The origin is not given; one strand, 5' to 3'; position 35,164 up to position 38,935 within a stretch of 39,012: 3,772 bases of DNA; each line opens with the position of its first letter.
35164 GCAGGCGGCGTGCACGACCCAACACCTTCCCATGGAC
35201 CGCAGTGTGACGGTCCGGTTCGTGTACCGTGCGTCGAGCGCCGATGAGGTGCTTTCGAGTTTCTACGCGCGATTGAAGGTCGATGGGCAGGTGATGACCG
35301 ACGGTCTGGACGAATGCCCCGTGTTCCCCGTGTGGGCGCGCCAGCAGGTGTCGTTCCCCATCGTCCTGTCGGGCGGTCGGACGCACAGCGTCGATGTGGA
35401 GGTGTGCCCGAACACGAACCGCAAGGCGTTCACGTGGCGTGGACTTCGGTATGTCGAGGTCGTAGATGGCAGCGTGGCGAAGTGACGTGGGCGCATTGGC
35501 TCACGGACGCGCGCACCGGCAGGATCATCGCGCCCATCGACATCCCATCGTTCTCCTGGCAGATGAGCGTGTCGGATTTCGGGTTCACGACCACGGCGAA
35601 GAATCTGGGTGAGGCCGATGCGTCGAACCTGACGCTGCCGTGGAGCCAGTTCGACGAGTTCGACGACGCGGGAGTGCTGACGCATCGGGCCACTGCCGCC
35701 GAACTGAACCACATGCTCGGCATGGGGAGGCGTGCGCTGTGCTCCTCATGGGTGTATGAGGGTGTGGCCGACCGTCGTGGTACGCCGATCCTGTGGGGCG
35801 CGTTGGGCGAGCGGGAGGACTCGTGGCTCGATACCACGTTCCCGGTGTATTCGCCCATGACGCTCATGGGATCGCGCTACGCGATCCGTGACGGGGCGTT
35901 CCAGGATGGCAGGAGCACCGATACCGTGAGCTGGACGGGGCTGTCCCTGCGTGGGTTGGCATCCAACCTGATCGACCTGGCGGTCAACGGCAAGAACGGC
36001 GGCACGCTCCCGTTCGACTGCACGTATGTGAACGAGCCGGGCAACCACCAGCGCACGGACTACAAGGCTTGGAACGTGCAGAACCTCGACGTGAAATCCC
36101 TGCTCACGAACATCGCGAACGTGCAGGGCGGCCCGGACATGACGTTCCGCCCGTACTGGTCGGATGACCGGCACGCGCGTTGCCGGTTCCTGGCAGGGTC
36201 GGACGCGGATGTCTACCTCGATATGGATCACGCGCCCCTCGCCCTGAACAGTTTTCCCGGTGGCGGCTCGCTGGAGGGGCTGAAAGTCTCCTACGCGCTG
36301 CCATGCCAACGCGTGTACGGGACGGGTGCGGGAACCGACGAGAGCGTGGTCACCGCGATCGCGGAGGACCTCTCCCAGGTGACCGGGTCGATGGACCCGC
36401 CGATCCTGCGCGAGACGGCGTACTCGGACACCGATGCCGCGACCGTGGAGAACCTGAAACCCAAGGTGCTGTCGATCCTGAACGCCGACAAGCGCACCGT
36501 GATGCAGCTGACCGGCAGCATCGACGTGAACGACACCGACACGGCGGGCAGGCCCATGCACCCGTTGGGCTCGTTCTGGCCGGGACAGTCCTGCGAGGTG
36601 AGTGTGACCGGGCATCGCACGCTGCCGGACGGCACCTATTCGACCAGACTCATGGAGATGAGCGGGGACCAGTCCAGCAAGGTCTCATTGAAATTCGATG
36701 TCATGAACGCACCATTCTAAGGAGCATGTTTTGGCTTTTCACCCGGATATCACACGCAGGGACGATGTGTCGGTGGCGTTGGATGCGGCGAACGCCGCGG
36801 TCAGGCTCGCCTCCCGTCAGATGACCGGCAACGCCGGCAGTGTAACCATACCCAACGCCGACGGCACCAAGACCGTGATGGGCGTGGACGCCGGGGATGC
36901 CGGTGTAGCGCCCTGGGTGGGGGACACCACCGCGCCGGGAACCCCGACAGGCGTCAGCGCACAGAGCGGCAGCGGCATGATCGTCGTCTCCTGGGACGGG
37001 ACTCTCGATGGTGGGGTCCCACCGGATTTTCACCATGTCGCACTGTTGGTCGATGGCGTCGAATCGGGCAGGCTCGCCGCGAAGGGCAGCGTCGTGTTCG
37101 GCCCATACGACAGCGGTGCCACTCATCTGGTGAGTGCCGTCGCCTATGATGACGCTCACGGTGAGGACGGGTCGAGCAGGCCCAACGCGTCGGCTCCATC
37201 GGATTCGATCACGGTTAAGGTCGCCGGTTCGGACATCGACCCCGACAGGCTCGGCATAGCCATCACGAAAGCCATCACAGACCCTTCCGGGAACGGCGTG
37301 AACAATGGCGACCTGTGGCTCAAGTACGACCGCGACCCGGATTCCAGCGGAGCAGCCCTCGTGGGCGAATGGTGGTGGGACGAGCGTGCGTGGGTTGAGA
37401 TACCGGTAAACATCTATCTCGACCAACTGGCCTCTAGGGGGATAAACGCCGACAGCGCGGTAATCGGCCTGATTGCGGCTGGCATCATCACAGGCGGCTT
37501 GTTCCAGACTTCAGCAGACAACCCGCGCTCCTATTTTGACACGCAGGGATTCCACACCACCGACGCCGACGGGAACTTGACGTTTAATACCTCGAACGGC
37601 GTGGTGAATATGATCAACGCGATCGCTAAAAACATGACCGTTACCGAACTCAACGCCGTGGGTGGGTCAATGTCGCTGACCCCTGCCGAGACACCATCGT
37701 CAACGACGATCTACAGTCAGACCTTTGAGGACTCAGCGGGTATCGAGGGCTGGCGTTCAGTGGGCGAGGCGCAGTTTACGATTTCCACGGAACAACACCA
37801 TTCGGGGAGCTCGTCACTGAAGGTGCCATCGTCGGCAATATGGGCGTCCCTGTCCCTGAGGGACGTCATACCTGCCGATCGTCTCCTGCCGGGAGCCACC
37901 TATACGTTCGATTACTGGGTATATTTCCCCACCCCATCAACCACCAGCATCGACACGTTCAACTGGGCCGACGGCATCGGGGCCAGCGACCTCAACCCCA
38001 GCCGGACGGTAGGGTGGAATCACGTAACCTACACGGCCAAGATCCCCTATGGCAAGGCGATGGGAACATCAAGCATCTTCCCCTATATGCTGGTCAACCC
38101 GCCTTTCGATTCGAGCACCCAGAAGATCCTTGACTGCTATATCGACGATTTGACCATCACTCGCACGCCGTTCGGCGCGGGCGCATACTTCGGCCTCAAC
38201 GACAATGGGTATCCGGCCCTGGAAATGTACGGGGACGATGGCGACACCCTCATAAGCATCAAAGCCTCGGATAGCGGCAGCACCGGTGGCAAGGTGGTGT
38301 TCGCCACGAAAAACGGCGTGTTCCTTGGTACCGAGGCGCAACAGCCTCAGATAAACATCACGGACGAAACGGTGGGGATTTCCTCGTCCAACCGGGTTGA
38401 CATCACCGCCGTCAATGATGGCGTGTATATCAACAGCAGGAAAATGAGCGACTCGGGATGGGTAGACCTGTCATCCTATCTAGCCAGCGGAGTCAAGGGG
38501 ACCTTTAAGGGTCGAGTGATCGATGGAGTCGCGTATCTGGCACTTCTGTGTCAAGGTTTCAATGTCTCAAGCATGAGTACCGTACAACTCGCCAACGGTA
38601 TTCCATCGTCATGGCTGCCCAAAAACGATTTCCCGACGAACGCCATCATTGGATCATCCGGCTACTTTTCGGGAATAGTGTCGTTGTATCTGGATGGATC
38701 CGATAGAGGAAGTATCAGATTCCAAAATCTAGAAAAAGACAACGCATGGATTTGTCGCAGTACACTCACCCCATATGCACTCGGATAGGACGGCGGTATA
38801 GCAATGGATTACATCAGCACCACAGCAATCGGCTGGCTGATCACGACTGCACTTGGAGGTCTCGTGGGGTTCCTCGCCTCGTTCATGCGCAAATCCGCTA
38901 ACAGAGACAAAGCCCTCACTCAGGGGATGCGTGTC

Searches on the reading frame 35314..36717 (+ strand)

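Call 60: search_protein_families(library=phrogs, proteins=[window:35314-36717:+], max_evalue=0.00001)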
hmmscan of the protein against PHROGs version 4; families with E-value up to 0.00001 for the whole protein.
window:35314-36717:+ (468 aa): 1 family
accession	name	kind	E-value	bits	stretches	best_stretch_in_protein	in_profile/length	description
phrog_1885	-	tail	2.8e-50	172.2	1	55-466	11-380/1033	minor tail protein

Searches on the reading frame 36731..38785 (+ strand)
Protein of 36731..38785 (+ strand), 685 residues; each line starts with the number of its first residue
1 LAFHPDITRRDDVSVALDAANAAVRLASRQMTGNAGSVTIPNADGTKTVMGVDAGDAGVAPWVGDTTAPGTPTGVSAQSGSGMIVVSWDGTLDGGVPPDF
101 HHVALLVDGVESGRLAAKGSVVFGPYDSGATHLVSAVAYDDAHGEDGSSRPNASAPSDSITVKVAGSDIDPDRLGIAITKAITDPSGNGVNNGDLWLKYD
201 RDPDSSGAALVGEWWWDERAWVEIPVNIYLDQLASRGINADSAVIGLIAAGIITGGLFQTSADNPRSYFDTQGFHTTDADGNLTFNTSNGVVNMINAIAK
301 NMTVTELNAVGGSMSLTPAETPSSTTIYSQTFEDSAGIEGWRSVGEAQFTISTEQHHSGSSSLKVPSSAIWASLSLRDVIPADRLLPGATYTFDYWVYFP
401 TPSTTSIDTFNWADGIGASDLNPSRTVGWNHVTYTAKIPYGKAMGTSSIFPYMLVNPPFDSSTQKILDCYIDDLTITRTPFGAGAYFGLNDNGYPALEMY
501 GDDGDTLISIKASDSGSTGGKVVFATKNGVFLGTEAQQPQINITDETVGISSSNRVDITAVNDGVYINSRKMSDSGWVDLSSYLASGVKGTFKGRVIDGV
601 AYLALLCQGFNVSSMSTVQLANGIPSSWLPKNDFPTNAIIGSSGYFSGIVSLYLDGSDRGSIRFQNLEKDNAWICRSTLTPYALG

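Call 60: search_protein_families(library=phrogs, proteins=[window:36731-38785:+], max_evalue=0.00001)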
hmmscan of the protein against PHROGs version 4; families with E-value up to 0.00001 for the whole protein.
window:36731-38785:+ (685 aa): 1 family
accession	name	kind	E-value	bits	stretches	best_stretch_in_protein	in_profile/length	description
phrog_30068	-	unknown function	1.3e-29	104.2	1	16-187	20-185/500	-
